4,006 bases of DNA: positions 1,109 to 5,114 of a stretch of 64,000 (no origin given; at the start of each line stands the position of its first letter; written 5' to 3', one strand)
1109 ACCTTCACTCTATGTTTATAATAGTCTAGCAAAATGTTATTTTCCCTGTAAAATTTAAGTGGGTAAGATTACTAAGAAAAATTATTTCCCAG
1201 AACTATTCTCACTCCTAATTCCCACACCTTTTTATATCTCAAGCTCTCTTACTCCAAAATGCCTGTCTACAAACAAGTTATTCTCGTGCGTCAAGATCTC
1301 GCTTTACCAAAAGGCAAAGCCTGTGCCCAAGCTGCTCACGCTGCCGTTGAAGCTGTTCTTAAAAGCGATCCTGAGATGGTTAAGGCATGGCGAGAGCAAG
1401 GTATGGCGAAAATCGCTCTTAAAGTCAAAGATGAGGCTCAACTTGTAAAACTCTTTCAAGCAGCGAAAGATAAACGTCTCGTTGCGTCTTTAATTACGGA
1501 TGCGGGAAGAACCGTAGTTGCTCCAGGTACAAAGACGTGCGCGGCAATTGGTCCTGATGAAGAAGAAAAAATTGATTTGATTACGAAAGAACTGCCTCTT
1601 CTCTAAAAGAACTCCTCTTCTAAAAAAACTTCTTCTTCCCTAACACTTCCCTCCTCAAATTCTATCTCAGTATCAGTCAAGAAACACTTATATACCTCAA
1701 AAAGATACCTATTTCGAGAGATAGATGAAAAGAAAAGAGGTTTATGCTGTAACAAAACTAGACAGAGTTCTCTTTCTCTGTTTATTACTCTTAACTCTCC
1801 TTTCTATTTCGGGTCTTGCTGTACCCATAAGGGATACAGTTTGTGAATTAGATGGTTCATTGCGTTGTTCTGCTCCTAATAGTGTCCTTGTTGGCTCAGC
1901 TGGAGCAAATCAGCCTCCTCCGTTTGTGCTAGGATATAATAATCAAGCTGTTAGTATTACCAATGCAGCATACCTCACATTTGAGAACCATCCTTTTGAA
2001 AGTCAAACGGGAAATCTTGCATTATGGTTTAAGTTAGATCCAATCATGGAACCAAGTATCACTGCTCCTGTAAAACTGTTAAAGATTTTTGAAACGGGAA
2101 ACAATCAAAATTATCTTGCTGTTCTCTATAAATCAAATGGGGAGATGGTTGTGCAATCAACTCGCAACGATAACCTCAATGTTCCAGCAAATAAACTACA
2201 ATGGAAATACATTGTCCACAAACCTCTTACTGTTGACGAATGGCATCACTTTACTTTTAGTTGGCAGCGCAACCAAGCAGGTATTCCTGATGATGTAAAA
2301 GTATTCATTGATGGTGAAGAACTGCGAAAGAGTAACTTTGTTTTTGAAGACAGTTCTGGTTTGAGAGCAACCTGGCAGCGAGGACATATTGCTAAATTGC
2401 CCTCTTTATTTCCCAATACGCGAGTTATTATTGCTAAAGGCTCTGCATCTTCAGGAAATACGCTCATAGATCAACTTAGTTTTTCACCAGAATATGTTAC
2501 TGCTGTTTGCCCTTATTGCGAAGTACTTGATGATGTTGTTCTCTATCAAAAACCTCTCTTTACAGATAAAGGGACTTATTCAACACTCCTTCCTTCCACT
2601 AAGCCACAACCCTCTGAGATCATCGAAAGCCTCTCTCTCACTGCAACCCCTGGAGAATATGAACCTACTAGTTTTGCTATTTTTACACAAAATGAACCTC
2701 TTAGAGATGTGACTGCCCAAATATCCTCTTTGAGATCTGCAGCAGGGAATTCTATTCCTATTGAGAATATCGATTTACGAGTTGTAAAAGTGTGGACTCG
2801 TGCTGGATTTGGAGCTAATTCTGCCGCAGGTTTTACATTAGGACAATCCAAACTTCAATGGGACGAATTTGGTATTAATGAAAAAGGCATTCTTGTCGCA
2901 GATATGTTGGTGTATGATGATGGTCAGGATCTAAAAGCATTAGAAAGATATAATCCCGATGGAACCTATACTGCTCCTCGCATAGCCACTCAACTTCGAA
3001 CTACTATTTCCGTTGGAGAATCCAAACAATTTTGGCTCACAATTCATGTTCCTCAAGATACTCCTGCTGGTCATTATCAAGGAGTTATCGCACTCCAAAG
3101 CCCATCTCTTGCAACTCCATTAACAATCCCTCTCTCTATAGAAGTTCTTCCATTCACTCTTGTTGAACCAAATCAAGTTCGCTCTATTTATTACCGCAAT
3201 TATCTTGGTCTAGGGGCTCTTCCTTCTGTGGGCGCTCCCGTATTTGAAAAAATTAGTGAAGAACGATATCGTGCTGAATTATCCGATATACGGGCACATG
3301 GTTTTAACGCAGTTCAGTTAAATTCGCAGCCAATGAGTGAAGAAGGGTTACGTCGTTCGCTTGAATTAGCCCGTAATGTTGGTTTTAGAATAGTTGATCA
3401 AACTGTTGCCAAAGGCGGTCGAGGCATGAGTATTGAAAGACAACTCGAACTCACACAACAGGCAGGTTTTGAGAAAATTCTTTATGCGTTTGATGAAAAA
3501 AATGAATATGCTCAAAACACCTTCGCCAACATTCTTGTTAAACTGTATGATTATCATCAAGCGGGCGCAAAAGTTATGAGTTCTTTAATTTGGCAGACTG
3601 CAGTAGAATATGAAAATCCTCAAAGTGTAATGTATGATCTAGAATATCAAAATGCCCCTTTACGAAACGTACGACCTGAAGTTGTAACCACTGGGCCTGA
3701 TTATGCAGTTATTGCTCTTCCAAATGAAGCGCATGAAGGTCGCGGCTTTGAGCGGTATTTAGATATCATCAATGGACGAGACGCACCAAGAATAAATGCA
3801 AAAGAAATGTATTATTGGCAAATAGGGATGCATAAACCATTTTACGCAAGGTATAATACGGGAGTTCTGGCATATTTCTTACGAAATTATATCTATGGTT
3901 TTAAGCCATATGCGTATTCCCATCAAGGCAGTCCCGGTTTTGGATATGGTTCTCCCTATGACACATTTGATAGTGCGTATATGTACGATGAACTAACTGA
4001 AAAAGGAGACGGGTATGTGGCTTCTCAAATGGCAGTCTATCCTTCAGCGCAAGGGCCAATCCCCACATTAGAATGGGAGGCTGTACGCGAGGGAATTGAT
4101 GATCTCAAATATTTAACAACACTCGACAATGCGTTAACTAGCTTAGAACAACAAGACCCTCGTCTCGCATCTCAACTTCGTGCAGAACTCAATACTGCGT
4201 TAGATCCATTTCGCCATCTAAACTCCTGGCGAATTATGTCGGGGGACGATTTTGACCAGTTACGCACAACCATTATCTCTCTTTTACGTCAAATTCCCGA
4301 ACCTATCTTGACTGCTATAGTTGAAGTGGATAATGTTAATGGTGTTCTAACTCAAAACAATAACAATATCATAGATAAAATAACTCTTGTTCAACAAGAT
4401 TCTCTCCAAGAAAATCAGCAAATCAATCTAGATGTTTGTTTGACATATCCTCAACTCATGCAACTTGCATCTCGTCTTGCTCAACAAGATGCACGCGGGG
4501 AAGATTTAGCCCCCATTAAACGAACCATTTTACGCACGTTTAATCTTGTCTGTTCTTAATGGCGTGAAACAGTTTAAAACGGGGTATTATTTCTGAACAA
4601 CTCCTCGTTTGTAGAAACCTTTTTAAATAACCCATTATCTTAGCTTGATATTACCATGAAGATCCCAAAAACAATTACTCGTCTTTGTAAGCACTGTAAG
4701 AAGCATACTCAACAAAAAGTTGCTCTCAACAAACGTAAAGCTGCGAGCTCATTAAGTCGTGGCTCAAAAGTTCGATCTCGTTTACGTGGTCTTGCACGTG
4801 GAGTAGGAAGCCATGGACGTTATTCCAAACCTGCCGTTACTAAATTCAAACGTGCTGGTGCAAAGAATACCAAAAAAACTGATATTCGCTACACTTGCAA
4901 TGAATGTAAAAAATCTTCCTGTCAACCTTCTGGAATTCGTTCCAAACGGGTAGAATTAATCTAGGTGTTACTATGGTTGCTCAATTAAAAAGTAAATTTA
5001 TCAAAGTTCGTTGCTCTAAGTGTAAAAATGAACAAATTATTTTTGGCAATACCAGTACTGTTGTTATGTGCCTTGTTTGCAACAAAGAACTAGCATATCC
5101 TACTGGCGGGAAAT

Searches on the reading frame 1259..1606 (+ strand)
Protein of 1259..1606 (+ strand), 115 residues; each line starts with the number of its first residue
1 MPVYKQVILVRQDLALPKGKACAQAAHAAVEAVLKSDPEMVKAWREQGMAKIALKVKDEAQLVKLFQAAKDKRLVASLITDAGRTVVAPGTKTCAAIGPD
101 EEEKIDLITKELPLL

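Call 45: search_protein_families(library=pfam, proteins=[window:1259-1606:+], max_evalue=0.00001)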
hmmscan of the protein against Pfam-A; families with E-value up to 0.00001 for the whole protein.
window:1259-1606:+ (115 aa): 1 family
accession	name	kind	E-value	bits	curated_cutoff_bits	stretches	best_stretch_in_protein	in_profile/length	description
PF01981.21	PTH2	-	2.6e-38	131.2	23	1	4-115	1-115/115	Peptidyl-tRNA hydrolase PTH2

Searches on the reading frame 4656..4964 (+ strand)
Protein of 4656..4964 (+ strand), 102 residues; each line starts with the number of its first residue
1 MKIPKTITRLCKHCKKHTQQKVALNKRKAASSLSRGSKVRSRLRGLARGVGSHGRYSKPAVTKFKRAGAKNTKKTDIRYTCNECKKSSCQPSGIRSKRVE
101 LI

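Call 45: search_protein_families(library=pfam, proteins=[window:4656-4964:+], max_evalue=0.00001)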
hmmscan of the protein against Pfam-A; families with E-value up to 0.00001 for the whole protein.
window:4656-4964:+ (102 aa): 1 family
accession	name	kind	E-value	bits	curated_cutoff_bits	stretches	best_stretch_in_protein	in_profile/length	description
PF00935.25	Ribosomal_L44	-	1.2e-09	38.8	25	1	16-101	1-75/76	Ribosomal protein L44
